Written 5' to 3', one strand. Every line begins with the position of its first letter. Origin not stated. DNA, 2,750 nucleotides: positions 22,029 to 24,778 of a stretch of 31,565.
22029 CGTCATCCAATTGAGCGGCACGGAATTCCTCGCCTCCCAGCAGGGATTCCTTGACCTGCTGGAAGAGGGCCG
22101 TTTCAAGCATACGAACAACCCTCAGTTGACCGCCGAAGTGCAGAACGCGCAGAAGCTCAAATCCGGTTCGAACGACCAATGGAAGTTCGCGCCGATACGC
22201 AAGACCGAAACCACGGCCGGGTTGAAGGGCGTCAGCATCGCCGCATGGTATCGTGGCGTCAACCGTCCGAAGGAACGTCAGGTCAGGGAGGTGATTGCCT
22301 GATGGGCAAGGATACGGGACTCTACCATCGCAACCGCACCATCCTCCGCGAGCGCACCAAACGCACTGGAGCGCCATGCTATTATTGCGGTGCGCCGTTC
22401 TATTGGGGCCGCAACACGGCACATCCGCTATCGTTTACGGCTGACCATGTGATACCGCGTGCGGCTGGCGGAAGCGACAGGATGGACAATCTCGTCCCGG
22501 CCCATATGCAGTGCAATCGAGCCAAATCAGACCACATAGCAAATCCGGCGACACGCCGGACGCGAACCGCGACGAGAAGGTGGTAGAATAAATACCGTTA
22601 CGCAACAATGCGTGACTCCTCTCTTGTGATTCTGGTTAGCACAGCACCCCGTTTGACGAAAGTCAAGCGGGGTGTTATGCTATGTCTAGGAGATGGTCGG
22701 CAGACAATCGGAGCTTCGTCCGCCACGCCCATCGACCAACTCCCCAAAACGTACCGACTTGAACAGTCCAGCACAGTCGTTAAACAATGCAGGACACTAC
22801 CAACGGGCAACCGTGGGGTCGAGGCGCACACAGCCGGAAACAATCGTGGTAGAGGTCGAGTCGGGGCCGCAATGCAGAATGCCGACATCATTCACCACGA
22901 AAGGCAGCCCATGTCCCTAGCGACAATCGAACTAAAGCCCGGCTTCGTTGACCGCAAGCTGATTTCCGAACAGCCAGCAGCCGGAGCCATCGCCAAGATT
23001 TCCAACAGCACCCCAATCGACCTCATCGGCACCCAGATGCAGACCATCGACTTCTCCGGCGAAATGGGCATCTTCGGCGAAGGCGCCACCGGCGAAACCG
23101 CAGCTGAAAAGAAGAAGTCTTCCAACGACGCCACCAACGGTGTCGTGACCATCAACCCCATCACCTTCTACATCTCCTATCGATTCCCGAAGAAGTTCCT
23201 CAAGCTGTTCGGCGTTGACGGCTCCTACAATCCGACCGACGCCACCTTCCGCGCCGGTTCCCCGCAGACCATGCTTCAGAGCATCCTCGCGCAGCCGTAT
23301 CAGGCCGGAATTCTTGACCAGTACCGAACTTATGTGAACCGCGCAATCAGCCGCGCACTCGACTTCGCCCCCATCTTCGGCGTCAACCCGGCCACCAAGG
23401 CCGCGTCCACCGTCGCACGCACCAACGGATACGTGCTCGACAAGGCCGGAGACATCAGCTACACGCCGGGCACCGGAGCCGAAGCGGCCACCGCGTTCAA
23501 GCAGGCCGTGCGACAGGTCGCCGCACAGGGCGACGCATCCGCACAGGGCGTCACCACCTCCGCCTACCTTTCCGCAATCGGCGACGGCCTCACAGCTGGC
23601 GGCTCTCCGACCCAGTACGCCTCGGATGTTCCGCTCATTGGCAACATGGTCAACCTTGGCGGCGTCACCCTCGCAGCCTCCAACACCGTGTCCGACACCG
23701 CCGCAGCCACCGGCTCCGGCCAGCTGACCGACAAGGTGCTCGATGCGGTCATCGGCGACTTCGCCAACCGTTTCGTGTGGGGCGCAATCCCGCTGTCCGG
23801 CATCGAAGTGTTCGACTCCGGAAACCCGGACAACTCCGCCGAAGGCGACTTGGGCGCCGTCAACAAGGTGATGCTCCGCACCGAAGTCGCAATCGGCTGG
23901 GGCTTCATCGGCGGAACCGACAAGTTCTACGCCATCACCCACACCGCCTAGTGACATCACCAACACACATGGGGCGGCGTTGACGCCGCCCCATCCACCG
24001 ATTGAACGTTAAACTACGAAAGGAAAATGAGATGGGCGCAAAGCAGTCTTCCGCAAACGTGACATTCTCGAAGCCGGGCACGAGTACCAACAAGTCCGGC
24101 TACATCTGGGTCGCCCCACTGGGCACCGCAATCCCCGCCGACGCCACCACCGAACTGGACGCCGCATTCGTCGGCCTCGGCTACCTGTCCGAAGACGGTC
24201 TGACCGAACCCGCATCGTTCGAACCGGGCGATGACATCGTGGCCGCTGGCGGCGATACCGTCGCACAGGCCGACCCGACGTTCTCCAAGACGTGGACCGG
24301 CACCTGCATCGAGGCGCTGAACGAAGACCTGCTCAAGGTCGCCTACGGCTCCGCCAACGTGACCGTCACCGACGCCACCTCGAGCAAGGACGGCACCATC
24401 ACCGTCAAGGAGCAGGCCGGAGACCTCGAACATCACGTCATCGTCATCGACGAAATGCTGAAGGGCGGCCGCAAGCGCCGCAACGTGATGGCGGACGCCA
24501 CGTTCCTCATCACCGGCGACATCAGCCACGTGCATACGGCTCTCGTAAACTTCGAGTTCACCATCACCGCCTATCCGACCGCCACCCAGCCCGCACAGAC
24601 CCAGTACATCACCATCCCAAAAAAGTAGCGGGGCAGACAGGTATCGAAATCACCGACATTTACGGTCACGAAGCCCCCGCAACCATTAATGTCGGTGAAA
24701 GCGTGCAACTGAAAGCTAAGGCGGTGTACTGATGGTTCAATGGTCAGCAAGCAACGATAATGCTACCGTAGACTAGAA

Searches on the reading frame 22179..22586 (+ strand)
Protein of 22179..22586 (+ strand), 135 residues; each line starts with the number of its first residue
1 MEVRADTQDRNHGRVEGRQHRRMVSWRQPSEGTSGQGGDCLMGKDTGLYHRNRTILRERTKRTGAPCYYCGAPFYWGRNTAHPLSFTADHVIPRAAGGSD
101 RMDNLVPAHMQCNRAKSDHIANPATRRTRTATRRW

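Call 98: search_protein_families(library=pfam, proteins=[window:22179-22586:+], max_evalue=0.05)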
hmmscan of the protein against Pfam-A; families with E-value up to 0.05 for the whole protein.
window:22179-22586:+ (135 aa): 3 families
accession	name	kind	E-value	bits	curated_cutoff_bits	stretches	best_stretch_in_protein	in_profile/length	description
PF01844.29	HNH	-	7.1e-11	42.5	21.4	1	67-118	1-46/47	HNH endonuclease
PF14279.12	HNH_5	-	8.5e-08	32.4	27.5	1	67-126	1-53/56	HNH endonuclease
PF13395.12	HNH_4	-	8.2e-06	26.1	22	1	85-120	17-52/54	HNH endonuclease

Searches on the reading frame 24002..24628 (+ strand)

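Call 28: search_protein_families(library=phrogs, proteins=[window:24002-24628:+], max_evalue=0.001)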
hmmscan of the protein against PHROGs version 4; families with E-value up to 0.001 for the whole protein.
window:24002-24628:+ (208 aa): 1 family
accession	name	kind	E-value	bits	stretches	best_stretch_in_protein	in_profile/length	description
phrog_117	-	tail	7.3e-36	125.2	1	10-203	26-208/319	major tail protein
